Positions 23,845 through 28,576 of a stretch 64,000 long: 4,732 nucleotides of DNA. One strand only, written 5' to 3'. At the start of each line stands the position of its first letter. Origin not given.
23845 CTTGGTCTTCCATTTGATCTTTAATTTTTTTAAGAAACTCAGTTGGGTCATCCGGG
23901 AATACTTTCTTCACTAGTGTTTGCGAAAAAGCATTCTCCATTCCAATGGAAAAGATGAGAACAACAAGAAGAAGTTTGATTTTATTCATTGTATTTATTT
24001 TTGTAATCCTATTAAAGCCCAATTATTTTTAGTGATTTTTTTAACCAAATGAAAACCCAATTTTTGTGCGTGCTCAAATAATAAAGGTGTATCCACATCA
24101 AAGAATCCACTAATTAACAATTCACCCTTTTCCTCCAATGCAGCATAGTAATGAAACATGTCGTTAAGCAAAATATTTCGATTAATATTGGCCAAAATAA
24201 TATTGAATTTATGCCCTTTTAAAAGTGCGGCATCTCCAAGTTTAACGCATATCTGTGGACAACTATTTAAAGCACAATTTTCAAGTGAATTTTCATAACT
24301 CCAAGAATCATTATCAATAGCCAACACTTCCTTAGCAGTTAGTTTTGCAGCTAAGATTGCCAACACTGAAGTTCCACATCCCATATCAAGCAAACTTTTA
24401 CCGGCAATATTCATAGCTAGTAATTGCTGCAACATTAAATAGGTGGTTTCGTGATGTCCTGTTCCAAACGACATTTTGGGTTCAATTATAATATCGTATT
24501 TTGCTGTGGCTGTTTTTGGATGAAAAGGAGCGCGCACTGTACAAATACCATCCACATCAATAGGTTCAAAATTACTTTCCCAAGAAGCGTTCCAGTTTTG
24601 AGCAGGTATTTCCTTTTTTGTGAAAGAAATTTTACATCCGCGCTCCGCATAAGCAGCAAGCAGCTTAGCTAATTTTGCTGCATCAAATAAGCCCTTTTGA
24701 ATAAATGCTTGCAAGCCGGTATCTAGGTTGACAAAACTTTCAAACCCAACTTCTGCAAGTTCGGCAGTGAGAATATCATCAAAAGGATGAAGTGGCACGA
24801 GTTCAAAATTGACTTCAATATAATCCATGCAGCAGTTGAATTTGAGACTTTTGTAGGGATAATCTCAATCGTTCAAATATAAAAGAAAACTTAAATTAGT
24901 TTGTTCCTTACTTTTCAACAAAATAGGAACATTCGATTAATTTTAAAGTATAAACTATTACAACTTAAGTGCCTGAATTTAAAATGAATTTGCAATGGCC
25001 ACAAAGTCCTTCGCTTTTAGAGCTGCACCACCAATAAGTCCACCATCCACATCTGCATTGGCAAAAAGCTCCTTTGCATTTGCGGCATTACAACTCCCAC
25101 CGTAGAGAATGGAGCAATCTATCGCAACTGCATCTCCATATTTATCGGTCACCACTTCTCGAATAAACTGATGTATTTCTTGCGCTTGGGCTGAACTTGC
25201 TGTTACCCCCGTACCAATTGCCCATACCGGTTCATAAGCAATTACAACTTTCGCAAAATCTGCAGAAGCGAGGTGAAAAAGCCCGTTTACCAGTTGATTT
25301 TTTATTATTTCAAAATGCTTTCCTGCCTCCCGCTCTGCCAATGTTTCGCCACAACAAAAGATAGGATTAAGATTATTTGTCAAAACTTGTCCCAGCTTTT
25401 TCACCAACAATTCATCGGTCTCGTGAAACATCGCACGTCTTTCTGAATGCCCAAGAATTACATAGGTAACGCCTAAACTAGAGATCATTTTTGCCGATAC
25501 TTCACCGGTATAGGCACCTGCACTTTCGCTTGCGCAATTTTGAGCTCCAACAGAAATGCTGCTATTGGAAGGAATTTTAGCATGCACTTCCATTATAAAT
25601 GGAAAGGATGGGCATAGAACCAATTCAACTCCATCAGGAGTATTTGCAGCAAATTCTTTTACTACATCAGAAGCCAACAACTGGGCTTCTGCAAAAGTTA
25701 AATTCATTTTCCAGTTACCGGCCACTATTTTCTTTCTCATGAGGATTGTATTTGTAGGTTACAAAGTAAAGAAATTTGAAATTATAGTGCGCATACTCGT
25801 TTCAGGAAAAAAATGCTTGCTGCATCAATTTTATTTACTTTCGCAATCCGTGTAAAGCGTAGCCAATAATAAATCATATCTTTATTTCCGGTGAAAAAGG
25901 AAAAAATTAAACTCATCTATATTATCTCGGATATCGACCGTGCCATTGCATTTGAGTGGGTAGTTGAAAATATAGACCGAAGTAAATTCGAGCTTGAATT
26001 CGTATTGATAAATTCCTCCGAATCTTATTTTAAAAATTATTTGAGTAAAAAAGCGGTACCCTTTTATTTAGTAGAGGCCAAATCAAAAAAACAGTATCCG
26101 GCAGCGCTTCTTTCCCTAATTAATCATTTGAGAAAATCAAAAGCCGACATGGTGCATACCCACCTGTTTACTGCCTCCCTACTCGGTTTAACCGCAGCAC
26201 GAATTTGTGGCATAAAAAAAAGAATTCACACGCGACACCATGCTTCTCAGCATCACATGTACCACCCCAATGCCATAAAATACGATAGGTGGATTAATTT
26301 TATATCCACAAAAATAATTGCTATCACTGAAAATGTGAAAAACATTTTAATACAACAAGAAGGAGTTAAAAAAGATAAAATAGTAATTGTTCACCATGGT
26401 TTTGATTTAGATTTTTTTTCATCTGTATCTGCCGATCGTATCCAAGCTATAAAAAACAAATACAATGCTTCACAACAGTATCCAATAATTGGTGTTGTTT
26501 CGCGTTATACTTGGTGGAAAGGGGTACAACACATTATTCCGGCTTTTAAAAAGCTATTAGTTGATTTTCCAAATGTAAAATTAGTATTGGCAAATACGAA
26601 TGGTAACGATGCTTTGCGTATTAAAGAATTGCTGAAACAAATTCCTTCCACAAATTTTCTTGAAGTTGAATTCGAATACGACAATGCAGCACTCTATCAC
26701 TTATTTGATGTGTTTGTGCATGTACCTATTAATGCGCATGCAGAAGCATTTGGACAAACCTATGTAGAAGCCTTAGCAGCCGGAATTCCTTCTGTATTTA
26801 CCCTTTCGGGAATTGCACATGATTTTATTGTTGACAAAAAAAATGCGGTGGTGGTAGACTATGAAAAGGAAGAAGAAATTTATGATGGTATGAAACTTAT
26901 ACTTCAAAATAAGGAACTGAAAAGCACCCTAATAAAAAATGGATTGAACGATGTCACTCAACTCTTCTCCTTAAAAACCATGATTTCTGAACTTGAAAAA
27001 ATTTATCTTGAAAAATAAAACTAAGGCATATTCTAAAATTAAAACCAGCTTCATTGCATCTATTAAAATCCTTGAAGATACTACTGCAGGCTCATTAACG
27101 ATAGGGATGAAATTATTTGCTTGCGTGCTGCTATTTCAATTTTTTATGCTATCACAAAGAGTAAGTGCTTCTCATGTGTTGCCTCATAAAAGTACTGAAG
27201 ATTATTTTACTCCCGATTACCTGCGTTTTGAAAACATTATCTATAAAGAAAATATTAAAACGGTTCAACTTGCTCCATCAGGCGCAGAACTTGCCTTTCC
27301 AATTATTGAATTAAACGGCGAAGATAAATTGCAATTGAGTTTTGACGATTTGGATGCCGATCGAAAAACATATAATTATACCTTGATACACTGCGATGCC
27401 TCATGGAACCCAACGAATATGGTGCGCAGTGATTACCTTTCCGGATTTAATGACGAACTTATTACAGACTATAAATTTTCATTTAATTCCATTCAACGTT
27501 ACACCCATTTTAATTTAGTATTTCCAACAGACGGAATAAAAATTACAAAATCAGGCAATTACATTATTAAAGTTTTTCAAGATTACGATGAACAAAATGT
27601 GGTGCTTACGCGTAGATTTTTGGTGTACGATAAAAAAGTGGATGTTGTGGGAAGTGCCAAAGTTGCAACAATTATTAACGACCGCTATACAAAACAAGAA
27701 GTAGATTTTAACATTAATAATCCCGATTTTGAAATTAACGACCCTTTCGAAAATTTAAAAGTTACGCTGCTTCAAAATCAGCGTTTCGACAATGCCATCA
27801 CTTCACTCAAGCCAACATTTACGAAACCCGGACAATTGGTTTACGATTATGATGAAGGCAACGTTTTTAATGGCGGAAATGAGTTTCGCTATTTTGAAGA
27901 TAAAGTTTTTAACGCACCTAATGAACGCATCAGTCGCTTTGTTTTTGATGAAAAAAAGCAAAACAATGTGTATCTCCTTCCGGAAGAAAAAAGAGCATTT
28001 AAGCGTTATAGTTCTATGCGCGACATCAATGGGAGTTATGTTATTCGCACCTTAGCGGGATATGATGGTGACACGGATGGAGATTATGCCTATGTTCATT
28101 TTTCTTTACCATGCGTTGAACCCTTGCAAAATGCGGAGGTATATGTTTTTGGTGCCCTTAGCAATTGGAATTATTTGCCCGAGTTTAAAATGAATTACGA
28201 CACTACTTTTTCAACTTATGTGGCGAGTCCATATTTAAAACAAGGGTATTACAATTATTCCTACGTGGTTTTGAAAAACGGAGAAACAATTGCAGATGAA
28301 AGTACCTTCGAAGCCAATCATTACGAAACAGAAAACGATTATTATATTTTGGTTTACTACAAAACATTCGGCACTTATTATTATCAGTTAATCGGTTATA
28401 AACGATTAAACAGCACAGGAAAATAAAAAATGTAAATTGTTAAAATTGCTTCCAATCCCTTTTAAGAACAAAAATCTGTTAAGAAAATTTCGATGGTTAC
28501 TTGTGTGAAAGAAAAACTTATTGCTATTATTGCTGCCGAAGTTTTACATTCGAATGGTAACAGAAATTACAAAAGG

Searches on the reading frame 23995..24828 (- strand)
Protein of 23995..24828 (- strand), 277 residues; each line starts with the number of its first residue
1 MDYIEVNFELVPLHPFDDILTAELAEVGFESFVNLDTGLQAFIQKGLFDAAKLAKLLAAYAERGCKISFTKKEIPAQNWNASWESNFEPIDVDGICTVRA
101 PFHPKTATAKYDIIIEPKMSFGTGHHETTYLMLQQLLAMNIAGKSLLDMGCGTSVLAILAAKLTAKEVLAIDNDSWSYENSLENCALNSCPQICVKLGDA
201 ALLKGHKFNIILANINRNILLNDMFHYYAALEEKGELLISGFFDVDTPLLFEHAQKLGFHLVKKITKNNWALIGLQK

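Call 44: search_protein_families(library=pfam, proteins=[window:23995-24828:-], max_evalue=0.00001)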
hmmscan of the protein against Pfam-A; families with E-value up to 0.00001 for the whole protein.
window:23995-24828:- (277 aa): 3 families
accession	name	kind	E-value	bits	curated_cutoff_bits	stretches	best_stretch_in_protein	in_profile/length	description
PF06325.19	PrmA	-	4.3e-42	145.1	22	1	40-276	59-294/296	Ribosomal protein L11 methyltransferase (PrmA)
PF05175.20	MTS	-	3.1e-07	30.6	23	1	128-214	19-105/170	Methyltransferase small domain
PF13847.12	Methyltransf_31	-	4.2e-06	27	27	1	143-218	4-82/145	Methyltransferase domain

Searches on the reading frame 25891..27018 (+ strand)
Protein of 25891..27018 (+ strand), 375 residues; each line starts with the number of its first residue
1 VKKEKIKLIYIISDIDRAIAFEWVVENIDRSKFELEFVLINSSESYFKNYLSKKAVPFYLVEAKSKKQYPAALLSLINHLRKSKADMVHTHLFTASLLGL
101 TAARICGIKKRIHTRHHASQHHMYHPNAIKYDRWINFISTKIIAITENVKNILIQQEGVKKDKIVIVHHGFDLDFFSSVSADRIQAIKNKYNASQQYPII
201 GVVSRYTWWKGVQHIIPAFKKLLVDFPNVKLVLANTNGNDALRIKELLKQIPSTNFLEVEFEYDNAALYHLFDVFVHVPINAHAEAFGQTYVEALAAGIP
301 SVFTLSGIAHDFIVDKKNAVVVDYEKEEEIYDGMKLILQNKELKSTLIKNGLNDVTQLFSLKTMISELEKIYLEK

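Call 44: search_protein_families(library=pfam, proteins=[window:25891-27018:+], max_evalue=0.00001)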
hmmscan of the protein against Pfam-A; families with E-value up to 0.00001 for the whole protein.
window:25891-27018:+ (375 aa): 4 families
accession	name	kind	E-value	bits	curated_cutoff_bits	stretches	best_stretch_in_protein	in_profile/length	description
PF00534.26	Glycos_transf_1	-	1.3e-22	80.6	26.4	1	185-351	3-169/172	Glycosyl transferases group 1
PF13439.12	Glyco_transf_4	-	5.6e-17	62.7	28.5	1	61-174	49-169/170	Glycosyltransferase Family 4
PF13692.12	Glyco_trans_1_4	-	8.3e-13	49.2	27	1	198-340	2-142/142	Glycosyl transferases group 1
PF13579.12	Glyco_trans_4_4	-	8.1e-08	33.2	29.7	1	23-169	9-157/158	Glycosyl transferase 4-like domain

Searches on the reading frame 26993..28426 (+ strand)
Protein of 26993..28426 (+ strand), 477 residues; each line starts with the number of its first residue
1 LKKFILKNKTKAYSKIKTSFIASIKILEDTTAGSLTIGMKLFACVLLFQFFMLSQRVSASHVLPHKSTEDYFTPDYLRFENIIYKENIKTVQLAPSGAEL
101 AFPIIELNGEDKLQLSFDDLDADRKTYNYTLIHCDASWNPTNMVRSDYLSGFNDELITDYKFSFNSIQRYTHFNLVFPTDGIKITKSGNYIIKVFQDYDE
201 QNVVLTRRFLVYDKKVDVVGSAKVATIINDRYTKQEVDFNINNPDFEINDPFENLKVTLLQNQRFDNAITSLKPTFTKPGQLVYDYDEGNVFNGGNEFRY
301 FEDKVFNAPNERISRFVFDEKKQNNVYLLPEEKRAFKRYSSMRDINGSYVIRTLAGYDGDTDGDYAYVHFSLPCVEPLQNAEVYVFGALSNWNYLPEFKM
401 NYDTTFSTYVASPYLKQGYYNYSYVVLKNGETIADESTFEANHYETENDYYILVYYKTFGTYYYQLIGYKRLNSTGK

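Call 44: search_protein_families(library=pfam, proteins=[window:26993-28426:+], max_evalue=0.00001)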
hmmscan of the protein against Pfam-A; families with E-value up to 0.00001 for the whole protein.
window:26993-28426:+ (477 aa): 1 family
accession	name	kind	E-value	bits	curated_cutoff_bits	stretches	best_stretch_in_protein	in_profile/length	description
PF17116.11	T9SS_plug_1st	-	1.9e-43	147.8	23.9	1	88-213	1-126/126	Type 9 secretion system plug protein 1st domain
